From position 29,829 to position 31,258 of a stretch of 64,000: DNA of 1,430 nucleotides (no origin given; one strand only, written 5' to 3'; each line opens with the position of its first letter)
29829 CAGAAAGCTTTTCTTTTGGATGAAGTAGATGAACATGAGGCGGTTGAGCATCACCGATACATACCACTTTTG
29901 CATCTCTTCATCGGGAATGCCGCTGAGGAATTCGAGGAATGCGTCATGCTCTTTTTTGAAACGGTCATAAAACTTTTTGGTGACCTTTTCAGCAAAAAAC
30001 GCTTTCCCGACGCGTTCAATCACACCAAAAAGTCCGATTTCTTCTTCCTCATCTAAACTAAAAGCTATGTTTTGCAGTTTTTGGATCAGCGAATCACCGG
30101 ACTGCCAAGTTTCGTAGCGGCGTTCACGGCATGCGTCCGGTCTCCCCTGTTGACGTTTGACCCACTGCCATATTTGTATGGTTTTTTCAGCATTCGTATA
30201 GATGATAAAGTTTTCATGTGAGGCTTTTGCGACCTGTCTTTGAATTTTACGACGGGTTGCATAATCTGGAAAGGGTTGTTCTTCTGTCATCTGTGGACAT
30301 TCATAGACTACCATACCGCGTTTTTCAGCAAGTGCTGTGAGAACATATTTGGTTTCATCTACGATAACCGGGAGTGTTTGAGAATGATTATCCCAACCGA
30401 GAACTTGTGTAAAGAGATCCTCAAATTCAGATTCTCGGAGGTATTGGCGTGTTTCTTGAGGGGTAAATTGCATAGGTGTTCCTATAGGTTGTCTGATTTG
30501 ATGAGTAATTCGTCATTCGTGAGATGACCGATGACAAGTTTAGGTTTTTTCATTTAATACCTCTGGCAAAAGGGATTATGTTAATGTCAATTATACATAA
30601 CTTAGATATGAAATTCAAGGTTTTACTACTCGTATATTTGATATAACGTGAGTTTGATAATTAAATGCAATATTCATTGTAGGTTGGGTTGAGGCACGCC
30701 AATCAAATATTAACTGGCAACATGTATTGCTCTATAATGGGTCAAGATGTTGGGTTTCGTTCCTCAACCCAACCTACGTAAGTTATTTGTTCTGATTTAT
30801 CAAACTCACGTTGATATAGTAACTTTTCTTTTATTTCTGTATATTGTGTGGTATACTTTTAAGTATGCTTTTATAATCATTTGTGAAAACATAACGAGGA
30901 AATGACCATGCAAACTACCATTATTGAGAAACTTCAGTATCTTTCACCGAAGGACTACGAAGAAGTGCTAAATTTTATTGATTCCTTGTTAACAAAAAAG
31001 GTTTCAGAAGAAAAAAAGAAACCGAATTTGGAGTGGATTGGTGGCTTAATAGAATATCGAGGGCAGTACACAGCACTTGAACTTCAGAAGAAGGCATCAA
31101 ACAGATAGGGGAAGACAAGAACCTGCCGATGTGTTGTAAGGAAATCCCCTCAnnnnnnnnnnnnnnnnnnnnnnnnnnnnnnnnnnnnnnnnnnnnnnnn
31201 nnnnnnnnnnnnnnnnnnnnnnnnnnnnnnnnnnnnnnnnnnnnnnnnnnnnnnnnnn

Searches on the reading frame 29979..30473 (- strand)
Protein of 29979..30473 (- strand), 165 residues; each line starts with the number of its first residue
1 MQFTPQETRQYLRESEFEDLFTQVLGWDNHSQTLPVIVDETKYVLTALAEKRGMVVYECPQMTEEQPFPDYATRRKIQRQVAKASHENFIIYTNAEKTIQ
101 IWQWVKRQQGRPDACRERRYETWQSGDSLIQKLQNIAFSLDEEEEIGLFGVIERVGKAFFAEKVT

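Call 52: predict_structure(alignment_id=A2)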
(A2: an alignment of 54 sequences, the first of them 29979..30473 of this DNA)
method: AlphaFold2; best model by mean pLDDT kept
length: 165 residues; sequences in the alignment: 54
mean_pLDDT: 85.5   pTM: 0.83
mean pLDDT of the five models: 85.5, 71.9, 69.9, 68.3, 66.2
residues with pLDDT >= 90: 72; 70-90: 80; 50-70: 9; < 50: 4
segments of 3 or more residues with pLDDT < 50: 163-165
pLDDT, mean of each block of 10 residues (from residue 1): 81 92 93 92 94 91 83 90 84 90 77 77 88 89 82 85 45
secondary structure, 60 per line:
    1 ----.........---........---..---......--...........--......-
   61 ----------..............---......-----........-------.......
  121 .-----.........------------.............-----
elements in order: H5-13 H17-24 E33-38 E41-51 E54-59 H71-84 E88-93 E99-106 E114-121 H127-135 H148-160

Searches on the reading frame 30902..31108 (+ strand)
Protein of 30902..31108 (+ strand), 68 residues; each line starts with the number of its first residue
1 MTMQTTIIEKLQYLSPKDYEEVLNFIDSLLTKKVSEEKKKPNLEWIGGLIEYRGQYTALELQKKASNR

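Call 3: search_protein_families(library=pfam, proteins=[window:30902-31108:+], max_evalue=0.01)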
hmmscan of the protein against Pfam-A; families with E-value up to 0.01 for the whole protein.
window:30902-31108:+ (68 aa): 1 family
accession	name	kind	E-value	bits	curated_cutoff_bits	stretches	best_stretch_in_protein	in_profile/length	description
PF10047.15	DUF2281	-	5.2e-11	43.4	26.5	1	6-65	1-64/64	Protein of unknown function (DUF2281)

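Call 4: search_protein_families(library=padloc, proteins=[window:30902-31108:+], max_evalue=0.01)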
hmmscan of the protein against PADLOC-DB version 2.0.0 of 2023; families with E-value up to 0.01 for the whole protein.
window:30902-31108:+ (68 aa): 0 families

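Call 5: search_protein_families(library=ncbifam, proteins=[window:30902-31108:+], max_evalue=0.01)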
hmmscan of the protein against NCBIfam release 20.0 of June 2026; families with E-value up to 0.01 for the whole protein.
window:30902-31108:+ (68 aa): 1 family
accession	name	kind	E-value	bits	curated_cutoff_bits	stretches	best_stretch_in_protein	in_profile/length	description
NF050009.1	TA_VapB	equivalog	0.00045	20.7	60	1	7-42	1-36/65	type II toxin-antitoxin system VapB family antitoxin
